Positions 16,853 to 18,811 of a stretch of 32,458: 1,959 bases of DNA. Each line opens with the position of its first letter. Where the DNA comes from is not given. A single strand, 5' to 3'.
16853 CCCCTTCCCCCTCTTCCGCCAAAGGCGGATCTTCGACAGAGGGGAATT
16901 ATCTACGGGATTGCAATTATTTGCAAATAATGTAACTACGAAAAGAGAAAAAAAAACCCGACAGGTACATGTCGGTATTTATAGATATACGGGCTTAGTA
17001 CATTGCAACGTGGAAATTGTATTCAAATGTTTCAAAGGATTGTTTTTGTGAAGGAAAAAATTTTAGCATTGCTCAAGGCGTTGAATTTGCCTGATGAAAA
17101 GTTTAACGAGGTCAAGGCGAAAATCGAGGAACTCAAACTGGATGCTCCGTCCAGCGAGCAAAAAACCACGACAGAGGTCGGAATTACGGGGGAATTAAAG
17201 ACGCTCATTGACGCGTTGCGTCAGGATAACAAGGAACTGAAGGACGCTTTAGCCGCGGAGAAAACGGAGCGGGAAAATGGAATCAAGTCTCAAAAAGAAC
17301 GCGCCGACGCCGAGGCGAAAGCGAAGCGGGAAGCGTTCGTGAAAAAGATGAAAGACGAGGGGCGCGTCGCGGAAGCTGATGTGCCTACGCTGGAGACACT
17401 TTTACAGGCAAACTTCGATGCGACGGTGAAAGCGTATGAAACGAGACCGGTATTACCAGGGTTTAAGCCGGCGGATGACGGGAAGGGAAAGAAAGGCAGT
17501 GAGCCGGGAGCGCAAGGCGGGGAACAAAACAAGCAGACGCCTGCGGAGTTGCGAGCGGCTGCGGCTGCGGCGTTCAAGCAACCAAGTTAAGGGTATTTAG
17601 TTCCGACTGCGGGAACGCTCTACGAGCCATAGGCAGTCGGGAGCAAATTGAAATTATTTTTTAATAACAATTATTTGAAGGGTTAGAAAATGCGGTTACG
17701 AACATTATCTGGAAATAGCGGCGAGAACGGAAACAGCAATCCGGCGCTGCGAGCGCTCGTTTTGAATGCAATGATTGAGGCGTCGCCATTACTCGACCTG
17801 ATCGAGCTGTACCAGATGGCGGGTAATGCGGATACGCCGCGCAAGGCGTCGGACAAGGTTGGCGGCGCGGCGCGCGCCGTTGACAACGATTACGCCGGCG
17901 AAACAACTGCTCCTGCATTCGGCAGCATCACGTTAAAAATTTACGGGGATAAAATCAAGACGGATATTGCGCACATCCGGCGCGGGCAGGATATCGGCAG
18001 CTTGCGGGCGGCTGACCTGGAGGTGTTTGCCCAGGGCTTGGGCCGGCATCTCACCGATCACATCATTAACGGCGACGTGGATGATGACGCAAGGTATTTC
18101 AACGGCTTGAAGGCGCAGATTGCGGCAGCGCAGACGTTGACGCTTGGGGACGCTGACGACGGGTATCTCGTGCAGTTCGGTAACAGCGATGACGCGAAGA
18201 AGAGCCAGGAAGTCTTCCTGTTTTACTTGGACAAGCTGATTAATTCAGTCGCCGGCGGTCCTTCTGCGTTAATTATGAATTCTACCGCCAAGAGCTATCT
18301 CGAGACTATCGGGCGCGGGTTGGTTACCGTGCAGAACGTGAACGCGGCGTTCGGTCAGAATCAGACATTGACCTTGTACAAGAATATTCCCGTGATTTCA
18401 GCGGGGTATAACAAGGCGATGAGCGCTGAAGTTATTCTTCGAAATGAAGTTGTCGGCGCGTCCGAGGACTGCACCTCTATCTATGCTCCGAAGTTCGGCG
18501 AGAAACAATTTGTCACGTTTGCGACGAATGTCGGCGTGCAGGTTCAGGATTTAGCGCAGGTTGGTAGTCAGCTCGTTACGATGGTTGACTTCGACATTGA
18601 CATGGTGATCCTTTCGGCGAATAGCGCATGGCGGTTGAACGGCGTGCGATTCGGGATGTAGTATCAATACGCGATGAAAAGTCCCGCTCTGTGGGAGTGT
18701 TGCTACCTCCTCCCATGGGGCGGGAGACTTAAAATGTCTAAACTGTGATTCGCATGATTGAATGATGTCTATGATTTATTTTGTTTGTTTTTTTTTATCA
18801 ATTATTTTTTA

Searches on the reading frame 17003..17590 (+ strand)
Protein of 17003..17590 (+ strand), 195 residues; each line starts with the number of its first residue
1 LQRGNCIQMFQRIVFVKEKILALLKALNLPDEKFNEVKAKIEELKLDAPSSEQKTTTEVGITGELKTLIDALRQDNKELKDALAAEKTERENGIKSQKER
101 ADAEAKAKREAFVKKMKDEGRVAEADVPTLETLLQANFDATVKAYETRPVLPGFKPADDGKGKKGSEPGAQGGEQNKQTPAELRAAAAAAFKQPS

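Call 98: search_protein_families(library=pfam, proteins=[window:17003-17590:+], max_evalue=0.05)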
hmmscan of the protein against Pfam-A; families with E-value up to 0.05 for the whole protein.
window:17003-17590:+ (195 aa): 2 families
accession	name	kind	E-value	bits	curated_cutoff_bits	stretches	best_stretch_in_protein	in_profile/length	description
PF10123.14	Mu-like_Pro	-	0.0032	17.5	25.2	1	19-172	154-306/330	Mu-like prophage I protein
PF11336.14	DUF3138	-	0.049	12.7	27.3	0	64-132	29-97/525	Protein of unknown function (DUF3138)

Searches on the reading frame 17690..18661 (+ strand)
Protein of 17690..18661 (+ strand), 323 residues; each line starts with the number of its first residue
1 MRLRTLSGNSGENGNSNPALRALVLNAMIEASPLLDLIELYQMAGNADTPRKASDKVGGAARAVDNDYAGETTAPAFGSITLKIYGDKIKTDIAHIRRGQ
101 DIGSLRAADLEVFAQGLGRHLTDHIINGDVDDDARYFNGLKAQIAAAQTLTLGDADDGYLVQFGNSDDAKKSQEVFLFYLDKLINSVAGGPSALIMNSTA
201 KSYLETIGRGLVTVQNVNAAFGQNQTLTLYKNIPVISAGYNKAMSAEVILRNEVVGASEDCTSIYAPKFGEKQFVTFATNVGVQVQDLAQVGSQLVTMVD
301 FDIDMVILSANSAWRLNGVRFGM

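Call 14: search_protein_families(library=phrogs, proteins=[window:17690-18661:+], max_evalue=0.001)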
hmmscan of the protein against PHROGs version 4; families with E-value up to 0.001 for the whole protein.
window:17690-18661:+ (323 aa): 1 family
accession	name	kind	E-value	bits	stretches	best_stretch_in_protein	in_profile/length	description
phrog_212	-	head and packaging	3e-23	83.6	1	20-296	20-267/301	major head protein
